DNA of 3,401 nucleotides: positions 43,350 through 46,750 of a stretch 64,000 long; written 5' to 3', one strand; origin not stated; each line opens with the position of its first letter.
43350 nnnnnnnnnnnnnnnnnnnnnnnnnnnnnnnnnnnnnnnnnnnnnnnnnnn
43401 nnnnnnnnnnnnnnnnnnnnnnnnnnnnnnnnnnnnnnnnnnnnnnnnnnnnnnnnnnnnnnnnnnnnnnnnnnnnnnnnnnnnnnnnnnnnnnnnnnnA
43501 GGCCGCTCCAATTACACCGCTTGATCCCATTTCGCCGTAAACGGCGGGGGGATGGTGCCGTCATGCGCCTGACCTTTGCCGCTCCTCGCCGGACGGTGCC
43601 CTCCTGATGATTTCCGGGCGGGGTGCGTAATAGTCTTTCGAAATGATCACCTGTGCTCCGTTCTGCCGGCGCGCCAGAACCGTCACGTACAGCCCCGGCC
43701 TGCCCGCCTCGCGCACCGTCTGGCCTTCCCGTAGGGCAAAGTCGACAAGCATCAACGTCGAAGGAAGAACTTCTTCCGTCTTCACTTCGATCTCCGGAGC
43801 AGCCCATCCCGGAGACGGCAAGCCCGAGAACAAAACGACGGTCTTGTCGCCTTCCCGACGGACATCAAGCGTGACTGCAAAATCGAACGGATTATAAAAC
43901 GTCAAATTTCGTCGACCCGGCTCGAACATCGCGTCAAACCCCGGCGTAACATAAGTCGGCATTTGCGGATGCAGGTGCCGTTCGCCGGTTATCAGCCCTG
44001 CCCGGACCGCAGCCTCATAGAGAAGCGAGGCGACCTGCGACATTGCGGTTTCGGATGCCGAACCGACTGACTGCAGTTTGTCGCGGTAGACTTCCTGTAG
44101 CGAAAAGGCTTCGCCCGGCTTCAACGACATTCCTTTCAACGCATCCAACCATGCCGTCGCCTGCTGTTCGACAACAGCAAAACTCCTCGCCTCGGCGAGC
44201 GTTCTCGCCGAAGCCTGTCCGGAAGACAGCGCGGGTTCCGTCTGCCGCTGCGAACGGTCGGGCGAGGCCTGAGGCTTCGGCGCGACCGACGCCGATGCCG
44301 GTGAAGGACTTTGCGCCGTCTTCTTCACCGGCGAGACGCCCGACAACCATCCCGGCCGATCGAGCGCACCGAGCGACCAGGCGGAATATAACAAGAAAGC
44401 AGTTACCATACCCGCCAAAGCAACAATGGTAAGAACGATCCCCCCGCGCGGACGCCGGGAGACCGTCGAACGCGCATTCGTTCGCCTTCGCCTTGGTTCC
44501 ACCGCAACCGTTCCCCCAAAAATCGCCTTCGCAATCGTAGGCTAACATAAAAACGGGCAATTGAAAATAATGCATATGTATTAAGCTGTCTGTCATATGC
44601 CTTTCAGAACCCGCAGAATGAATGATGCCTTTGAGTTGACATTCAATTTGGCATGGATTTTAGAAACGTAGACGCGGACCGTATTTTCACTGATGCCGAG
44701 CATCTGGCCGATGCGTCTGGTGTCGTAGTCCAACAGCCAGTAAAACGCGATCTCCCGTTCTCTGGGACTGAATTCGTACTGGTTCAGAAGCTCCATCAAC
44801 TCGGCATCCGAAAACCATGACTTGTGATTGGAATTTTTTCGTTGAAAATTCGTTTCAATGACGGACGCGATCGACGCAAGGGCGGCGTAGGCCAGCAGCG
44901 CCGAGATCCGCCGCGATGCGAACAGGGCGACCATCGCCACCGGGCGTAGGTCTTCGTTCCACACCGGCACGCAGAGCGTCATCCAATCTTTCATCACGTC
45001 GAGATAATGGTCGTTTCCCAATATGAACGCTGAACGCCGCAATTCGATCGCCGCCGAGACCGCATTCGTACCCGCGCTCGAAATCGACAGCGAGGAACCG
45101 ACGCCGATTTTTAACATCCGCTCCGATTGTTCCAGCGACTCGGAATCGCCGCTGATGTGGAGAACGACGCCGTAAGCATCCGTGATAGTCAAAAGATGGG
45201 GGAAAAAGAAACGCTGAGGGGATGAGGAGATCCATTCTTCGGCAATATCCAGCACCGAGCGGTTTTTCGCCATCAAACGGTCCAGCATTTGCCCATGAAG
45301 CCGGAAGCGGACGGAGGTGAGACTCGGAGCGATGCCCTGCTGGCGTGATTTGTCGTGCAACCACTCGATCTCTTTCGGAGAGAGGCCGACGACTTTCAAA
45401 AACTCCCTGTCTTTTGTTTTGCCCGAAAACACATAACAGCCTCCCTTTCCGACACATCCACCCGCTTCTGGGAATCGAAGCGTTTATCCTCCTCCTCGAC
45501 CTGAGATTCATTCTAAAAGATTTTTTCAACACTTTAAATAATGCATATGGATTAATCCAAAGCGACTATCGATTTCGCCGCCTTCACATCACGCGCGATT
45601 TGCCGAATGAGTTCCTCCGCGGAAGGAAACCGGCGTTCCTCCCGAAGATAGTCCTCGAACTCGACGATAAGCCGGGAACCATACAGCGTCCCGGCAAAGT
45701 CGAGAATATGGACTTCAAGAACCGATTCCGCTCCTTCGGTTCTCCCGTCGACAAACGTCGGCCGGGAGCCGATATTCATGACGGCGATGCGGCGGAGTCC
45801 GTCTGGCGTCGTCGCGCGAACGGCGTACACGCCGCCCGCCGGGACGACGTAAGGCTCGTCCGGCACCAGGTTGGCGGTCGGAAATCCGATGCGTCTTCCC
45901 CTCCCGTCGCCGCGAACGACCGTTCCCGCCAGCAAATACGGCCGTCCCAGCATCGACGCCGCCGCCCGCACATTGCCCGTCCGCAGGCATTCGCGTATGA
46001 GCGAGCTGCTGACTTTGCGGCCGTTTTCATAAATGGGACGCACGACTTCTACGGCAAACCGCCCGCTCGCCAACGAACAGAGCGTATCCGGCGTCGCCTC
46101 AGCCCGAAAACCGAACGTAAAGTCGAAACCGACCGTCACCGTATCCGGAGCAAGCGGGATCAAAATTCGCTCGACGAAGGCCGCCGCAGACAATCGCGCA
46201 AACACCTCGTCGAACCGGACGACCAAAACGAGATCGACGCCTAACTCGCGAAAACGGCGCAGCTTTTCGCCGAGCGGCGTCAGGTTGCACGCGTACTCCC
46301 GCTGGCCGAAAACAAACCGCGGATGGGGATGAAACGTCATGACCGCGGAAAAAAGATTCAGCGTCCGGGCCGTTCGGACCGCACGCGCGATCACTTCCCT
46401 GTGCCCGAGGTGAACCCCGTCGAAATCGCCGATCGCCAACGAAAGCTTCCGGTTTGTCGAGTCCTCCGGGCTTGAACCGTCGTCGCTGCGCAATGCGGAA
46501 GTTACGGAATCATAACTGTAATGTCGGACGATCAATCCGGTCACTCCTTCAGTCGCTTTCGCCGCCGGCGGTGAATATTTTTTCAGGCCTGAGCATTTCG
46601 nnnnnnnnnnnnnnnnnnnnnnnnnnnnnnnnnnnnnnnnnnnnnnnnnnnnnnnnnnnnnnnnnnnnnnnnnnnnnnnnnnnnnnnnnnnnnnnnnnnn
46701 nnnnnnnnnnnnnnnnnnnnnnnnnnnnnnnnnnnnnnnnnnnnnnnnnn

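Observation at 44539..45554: Two copies of a 16-bp palindrome in identical promoter architecture flank the LuxR-type gene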

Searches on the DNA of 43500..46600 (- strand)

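Call 50: search_rna_families(source=window, start=43500, end=46600, threshold=evalue, max_evalue=1)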
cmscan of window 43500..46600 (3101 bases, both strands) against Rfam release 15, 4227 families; matches with E-value up to 1: 0.
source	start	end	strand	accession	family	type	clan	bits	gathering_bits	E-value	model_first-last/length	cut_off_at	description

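Call 51: search_rna_families(sources=[L007, L001, L004, L017], threshold=gathering)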
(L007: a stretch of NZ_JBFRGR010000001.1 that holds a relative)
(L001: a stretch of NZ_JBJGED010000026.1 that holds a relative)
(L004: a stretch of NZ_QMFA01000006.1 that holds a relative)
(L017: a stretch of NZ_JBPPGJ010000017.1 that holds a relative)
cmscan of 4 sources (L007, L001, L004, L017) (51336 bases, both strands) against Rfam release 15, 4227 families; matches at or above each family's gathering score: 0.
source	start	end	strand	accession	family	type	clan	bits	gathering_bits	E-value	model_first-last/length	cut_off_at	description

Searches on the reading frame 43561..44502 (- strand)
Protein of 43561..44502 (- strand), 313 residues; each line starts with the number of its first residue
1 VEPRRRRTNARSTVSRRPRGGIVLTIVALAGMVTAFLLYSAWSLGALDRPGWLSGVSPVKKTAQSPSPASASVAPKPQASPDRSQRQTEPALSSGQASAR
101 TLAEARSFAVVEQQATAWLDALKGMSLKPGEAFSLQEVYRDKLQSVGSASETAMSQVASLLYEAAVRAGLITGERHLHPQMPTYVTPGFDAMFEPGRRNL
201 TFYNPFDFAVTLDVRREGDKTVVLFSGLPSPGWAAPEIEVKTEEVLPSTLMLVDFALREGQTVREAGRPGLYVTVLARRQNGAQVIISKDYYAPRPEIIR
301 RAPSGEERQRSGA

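Call 7: search_protein_families(library=pfam, proteins=[window:43561-44502:-], max_evalue=0.01)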
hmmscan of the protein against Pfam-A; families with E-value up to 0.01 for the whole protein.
window:43561-44502:- (313 aa): 1 family
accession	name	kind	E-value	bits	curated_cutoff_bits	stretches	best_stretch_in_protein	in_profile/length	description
PF04294.18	VanW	-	1.2e-11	44.6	27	1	123-221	14-125/130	VanW like protein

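Call 8: search_protein_families(library=ncbifam, proteins=[window:43561-44502:-], max_evalue=0.01)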
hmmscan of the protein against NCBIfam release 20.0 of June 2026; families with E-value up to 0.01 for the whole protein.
window:43561-44502:- (313 aa): 0 families
